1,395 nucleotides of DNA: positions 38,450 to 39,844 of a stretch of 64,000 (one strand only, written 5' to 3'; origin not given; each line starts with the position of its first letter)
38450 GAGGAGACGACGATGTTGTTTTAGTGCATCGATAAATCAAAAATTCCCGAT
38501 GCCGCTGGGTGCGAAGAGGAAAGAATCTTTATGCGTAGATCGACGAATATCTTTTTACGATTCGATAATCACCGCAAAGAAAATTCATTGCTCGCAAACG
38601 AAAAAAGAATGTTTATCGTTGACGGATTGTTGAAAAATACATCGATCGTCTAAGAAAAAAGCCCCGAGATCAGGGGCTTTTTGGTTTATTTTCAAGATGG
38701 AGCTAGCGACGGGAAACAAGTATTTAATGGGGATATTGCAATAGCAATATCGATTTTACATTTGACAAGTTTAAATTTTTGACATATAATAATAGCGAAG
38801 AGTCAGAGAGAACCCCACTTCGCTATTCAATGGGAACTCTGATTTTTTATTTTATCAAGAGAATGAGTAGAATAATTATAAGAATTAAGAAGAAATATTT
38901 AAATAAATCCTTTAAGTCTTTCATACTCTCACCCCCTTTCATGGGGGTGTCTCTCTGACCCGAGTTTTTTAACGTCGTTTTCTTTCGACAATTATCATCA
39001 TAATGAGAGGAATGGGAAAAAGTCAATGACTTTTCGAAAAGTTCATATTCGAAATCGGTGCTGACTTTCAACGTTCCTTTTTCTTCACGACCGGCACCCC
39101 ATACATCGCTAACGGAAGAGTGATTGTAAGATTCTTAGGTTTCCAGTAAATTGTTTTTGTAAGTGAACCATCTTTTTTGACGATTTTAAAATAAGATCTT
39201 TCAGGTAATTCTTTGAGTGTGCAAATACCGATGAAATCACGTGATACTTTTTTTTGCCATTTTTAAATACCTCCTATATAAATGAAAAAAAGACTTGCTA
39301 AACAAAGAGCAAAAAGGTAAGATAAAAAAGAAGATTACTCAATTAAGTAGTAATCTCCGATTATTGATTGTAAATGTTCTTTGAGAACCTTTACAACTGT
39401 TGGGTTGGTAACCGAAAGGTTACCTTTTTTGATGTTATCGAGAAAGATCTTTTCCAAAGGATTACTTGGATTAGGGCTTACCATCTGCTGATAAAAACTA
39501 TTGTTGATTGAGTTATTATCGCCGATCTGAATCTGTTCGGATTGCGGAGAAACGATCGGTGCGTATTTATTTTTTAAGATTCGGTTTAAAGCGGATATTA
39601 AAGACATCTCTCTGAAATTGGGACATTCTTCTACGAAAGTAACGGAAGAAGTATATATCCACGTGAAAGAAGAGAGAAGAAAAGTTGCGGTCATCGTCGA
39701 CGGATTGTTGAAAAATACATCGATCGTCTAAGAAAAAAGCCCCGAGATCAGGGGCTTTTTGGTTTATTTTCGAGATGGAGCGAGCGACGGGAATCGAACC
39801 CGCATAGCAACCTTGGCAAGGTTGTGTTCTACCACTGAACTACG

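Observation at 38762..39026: Candidate type I toxin-antitoxin locus: a 25-aa hydrophobic peptide with a buried SD, convergent with a consensus promoter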

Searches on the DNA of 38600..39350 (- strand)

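Call 17: search_dna_similar(query=window:38716-39300:-, collection=phages, mode=distant, max_evalue=0.01)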
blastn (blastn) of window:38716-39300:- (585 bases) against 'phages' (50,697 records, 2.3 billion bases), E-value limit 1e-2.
No match.

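Call 18: search_dna_similar(query=window:38716-39300:-, collection=plasmids, mode=distant, max_evalue=0.01)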
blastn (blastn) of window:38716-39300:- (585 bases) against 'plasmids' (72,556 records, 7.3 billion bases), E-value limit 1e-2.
No match.

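Call 41: search_rna_families(source=window, start=38600, end=39350, threshold=evalue, max_evalue=10)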
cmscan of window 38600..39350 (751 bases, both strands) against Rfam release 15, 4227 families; matches with E-value up to 10: 19.
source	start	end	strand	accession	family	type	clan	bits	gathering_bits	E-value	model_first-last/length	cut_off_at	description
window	38844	38950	-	RF01412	BsrG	Gene; sRNA;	-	26.4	55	0.00032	35-145/259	no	BsrG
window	38605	38679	+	RF02236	asX2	Gene; sRNA;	-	24.3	70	0.022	1-87/87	no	Xanthomonas sRNA asX2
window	38652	38729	-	RF01859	Phe_leader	Cis-reg; leader;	-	23.8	55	0.16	1-125/125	no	Phenylalanine leader peptide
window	38851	38948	-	RF01864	plasmodium_snoR21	Gene; snRNA; snoRNA; CD-box;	-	23.4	90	2.2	1-145/145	no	small nucleolar RNA snoR21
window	38645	38793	-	RF00121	MicC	Gene; sRNA;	-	20.5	90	2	1-123/123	no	MicC RNA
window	38860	38935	-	RF00353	snoR31_Z110_Z27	Gene; snRNA; snoRNA; CD-box;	-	19.8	45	6.9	1-97/97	no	Small nucleolar RNA snoR31/Z110/Z27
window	38656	38682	-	RF02054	STnc420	Gene; sRNA;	-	19.3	70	0.63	27-51/58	no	Salmonella enterica sRNA STnc420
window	39010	39121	-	RF00420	SNORA61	Gene; snRNA; snoRNA; HACA-box;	-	19.2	74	0.42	1-132/132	no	Small nucleolar RNA SNORA61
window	38857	38936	+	RF00318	snoZ175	Gene; snRNA; snoRNA; CD-box;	-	18.7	43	5.2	1-81/81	no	Small nucleolar RNA Z175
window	38633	38704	-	RF01770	rimP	Cis-reg; leader;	-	18.1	47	3.2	1-102/102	no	Gammaprotebacteria rimP leader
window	38656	38704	-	RF02438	SpF51_sRNA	Gene; sRNA;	-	17.8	50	1.9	1-45/45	no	Streptococcus sRNA SpF51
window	38762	38851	+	RF00113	SIB_RNA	Gene; antitoxin;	-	17.6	56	0.9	1-147/147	no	Short Intergenic Abundant RNA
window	38656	38692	+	RF01770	rimP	Cis-reg; leader;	-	17.4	47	4.5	32-102/102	no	Gammaprotebacteria rimP leader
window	38629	38686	+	RF01859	Phe_leader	Cis-reg; leader;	-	16.5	55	6.7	1-125/125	no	Phenylalanine leader peptide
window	38684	38789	-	RF01504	Afu_254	Gene; sRNA;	-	16.3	60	5.7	1-158/158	no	A. fumigatus sRNA Afu_254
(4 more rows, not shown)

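Call 42: search_rna_families(source=window, start=38700, end=39100, threshold=evalue, max_evalue=0.01, show_alignments=2)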
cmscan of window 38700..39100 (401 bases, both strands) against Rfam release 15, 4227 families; matches with E-value up to 0.01: 1.
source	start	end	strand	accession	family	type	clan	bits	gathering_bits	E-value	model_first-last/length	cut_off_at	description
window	38844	38950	-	RF01412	BsrG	Gene; sRNA;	-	26.4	55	0.00017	35-145/259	no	BsrG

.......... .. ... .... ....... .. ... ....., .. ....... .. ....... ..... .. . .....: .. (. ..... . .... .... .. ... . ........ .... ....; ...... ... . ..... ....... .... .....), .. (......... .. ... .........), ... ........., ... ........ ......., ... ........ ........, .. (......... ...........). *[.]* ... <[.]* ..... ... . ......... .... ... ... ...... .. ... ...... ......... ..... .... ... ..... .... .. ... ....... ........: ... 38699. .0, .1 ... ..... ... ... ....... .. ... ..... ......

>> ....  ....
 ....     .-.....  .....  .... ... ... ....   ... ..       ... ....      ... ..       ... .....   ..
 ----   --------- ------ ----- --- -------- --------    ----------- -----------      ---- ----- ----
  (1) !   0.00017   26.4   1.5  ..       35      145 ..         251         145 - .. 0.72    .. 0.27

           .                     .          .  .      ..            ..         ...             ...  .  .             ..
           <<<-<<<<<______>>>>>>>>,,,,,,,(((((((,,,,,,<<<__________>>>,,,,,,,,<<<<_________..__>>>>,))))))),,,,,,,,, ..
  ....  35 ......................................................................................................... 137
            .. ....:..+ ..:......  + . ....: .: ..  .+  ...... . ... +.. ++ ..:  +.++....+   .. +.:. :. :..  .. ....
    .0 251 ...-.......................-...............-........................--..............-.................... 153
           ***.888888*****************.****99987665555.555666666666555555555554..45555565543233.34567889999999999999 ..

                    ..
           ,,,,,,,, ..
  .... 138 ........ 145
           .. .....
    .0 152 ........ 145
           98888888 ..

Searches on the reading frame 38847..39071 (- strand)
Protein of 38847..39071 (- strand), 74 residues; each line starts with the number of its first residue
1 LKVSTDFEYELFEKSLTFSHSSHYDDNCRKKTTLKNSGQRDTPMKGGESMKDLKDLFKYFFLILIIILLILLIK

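Call 15: search_protein_families(library=phrogs, proteins=[window:38847-39071:-], max_evalue=1)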
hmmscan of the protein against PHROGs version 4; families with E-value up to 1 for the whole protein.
window:38847-39071:- (74 aa): 1 family
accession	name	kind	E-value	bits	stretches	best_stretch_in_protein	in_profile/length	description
phrog_20921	-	unknown function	0.25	12.4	1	6-71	82-136/149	-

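Call 16: search_protein_families(library=pfam, proteins=[window:38847-39071:-], max_evalue=10)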
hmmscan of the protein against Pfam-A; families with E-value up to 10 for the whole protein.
window:38847-39071:- (74 aa): 1 family
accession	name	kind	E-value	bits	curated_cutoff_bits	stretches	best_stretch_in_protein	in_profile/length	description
PF04272.19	Phospholamban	-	0.005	16.7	25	1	51-73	26-48/52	Phospholamban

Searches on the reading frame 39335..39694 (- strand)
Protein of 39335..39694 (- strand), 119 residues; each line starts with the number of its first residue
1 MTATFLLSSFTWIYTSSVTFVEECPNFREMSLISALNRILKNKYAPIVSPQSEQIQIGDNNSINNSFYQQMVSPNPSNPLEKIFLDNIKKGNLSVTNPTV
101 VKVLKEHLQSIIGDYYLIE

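Call 26: find_encoding_contigs(protein=window:39335-39694:-, flank=2000, max_places=10)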
Protein window:39335-39694:- (119 aa): 2 contigs read that carry it; 1 place shown.
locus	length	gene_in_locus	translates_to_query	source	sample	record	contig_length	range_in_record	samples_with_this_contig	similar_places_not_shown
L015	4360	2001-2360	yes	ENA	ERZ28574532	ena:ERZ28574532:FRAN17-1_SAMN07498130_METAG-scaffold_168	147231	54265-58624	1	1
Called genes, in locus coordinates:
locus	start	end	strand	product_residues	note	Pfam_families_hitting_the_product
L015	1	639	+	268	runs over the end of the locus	PF02517:Rce1-like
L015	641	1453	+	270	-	PF05857:TraX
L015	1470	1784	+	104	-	PF00085:Thioredoxin, PF14595:Thioredoxin_9 (weak), PF13098:Thioredoxin_2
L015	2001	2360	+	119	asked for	-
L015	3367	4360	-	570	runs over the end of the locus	PF01547:SBP_bac_1, PF13416:SBP_bac_8, PF13343:SBP_bac_6 (weak)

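Call 33: find_homologous_proteins(query=window:39335-39694:-, max_evalue=0.01)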
Query window:39335-39694:- (119 aa): 2 proteins with E <= 0.01 among 8 candidates.
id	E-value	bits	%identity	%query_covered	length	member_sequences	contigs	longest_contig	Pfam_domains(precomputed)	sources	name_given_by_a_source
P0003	3.4e-67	241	94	100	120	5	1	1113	-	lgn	-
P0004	4.3e-23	99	90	44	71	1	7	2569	-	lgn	-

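Call 34: list_cluster_members(proteins=[P0003, P0004])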
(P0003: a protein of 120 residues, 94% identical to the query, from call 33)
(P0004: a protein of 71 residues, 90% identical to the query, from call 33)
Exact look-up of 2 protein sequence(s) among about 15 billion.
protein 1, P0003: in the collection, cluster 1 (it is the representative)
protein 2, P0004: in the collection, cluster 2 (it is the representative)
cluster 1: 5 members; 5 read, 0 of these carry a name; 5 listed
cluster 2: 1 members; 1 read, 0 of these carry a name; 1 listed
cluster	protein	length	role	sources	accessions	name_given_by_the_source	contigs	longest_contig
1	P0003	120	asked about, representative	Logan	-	-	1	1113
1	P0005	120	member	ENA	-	-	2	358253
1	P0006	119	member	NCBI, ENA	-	-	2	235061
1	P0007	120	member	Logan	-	-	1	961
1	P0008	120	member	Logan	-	-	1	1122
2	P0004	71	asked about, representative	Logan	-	-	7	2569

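Call 35: find_encoding_contigs(protein=P0007, flank=2000)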
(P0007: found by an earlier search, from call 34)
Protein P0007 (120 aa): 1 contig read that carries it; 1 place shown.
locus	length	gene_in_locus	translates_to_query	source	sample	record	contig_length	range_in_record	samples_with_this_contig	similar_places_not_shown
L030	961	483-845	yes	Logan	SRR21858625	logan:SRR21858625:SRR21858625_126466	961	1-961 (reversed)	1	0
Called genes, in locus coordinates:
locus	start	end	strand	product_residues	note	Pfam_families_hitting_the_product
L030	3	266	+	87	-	?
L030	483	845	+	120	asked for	-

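Call 36: find_encoding_contigs(protein=P0008, flank=2000)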
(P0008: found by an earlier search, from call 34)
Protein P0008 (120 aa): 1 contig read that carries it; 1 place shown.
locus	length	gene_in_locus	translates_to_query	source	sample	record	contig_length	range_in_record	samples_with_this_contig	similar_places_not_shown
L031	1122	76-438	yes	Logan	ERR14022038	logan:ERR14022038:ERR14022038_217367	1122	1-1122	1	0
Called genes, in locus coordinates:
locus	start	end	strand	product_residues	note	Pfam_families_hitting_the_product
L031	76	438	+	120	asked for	-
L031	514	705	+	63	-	-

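Call 37: find_encoding_contigs(protein=P0004, flank=3000, max_places=10)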
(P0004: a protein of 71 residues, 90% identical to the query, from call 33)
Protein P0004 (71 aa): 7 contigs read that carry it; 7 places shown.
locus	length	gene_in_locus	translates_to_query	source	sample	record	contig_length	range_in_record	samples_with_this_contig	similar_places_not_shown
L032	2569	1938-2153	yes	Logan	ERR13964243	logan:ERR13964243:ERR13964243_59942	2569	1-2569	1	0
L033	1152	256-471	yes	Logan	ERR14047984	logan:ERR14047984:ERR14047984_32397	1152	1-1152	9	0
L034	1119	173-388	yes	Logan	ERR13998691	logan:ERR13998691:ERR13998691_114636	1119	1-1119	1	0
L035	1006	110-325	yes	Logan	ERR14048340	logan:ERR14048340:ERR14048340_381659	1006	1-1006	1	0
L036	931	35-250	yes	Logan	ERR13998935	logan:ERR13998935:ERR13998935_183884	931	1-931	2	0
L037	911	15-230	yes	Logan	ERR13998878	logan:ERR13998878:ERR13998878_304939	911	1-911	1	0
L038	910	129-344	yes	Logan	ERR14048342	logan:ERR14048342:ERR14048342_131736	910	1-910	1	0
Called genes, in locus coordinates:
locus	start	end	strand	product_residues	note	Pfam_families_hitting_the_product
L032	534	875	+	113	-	-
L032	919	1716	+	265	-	PF04383:KilA-N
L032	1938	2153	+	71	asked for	-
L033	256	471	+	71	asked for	-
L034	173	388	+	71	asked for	-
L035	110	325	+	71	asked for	-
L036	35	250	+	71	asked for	-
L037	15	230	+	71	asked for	-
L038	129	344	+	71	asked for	-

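Call 40: search_protein_families(library=ncbifam, proteins=[L032:1938-2153:+, L032:919-1716:+, L032:534-875:+], max_evalue=10)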
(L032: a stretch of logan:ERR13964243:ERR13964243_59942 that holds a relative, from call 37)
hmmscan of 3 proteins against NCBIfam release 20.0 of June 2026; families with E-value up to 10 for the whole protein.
L032:1938-2153:+ (71 aa): 0 families

L032:919-1716:+ (265 aa): 1 family
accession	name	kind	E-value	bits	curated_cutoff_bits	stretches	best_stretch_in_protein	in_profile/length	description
TIGR01276.1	thiB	equivalog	0.0095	15.2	317.15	1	47-90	103-146/324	thiamine ABC transporter substrate binding subunit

L032:534-875:+ (113 aa): 3 families
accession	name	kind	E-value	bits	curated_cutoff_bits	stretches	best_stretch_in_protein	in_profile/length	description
TIGR01928.1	menC_lowGC_arch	equivalog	0.0079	15.3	200.65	1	42-92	145-196/325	o-succinylbenzoate synthase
NF042976.1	AcphenoCarb_ApcD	equivalog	0.11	10.8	1500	1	43-104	610-671/685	acetophenone carboxylase subunit delta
NF045844.1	BC85_0335_fam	subfamily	0.82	9.3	65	1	7-52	2-46/215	BC85_0335 family putative methyltransferase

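Call 44: find_related_loci(query=L032:919-1716:+, collection=viral_contigs, flank=5000)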
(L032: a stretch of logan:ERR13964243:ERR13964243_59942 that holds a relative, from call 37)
Query L032:919-1716:+ (265 aa) in viral_contigs; peptide patterns used: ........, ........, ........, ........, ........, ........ (x = any residue, [..] = any of these).
41 stretches matched a pattern; 40 encode a relative of the query (tblastn E <= 1e-3); 40 distinct loci.
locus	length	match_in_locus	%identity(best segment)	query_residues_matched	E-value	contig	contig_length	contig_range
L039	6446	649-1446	68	1-265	9e-126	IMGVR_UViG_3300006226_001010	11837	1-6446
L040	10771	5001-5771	69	1-255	4e-120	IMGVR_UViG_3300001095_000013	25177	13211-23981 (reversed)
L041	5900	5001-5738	67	11-255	6e-116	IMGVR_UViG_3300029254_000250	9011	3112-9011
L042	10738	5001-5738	67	11-255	4e-115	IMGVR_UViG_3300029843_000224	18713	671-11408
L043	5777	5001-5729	69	11-255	3e-115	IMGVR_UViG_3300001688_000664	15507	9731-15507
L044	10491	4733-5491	64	13-262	1e-111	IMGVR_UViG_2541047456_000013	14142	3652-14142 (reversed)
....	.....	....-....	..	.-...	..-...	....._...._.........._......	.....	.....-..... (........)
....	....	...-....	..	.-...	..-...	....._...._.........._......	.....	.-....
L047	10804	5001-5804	57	1-265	2e-100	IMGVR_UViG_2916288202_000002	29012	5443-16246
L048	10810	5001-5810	57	2-265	5e-100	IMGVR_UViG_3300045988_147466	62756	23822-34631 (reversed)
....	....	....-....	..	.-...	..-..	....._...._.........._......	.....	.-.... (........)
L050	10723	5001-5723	59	19-255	8e-98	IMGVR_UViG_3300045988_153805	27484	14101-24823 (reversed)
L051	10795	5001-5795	55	1-260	4e-95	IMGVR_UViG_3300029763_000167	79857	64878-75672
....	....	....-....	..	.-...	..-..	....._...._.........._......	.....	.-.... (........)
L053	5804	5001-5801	55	1-265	5e-94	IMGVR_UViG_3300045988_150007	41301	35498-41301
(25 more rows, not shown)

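Call 56: find_homologous_proteins(query=L032:919-1716:+, max_evalue=1e-60)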
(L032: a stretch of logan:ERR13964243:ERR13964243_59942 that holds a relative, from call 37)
Query L032:919-1716:+ (265 aa): 7994 proteins with E <= 1e-60 among 8000 candidates; the best 120 are listed.
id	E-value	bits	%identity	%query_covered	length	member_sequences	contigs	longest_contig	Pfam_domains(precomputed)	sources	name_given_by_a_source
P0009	5.3e-172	588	100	100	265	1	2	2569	PF04383.20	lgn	-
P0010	4.2e-134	464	80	99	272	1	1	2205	PF04383.20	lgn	-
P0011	8.9e-133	459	78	100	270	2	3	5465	PF04383.20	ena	-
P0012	9.2e-133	459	78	100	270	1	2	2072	PF04383.20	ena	-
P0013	2.8e-132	458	78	100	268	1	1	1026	PF04383.20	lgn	-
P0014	4.0e-132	457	76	99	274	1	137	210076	PF04383.20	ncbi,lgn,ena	-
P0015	1.3e-131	456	75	99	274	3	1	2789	PF04383.20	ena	-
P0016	2.4e-131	455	77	100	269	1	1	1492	PF04383.20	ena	-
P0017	2.8e-131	454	77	100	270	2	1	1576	PF04383.20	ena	-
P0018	1.0e-130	453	77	99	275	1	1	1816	PF04383.20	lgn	-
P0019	1.6e-130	452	78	99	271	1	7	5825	PF04383.20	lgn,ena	-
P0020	2.1e-130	452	77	99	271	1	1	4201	PF04383.20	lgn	-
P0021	3.4e-130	451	77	99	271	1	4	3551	PF04383.20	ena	-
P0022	3.5e-130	451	78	99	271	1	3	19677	PF04383.20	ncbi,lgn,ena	-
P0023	3.8e-130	451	77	99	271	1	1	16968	PF04383.20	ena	-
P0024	5.8e-130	450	77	99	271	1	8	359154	PF04383.20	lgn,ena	-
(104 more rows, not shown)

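Call 57: find_encoding_contigs(protein=P0009, flank=4000)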
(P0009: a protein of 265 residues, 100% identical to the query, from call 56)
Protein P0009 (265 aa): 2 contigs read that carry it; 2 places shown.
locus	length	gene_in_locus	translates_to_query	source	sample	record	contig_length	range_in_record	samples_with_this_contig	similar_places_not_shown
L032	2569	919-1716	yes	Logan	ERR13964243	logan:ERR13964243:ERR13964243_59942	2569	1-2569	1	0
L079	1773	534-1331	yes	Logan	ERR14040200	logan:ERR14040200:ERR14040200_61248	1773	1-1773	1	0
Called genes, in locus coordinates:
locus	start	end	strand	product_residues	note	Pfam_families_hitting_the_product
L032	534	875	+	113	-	-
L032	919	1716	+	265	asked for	PF04383:KilA-N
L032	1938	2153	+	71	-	-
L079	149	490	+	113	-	-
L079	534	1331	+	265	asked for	PF04383:KilA-N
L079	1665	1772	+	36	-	?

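Call 58: find_encoding_contigs(protein=P0024, flank=8000, max_places=4)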
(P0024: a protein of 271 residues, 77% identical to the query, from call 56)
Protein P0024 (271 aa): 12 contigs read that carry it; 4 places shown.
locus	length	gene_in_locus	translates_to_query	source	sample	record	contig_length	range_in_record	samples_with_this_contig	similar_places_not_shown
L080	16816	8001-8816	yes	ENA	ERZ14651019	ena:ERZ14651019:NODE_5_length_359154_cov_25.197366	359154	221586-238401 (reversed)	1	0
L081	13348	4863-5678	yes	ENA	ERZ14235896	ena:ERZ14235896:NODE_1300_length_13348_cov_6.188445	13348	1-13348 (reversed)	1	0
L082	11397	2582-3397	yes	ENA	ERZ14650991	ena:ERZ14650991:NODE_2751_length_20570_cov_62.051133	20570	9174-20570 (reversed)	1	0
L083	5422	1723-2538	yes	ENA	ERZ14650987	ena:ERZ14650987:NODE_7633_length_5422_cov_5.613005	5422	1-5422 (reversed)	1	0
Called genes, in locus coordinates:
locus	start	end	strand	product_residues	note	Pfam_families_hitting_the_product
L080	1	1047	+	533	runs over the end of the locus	PF06418:CTP_synth_N, PF00117:GATase, PF07722:Peptidase_C26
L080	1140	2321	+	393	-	PF00155:Aminotran_1_2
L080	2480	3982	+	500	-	PF02446:Glyco_hydro_77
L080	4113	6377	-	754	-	PF19732:SpoIIE_N, PF07228:SpoIIE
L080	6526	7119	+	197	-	-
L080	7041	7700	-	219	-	PF06908:YpsA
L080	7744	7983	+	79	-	-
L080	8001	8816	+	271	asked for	PF04383:KilA-N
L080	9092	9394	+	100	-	PF13306:LRR_5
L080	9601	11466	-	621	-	PF01134:GIDA, PF07992:Pyr_redox_2, PF12831:FAD_oxidored (weak), PF21680:GIDA_C_1st (weak), PF13932:SAM_GIDA_C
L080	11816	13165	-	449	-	PF00308:Bac_DnaA, PF00004:AAA (weak), PF01637:ATPase_2, PF01695:IstB_IS21, PF13401:AAA_22 (weak), PF08299:Bac_DnaA_C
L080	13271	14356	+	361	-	PF02463:SMC_N, PF13175:AAA_15, PF13476:AAA_23, PF13514:AAA_27 (weak)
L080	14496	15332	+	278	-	PF02811:PHP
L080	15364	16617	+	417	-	PF04294:VanW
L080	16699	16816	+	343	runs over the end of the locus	PF02504:FA_synthesis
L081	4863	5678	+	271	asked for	PF04383:KilA-N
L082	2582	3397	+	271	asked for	PF04383:KilA-N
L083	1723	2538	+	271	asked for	PF04383:KilA-N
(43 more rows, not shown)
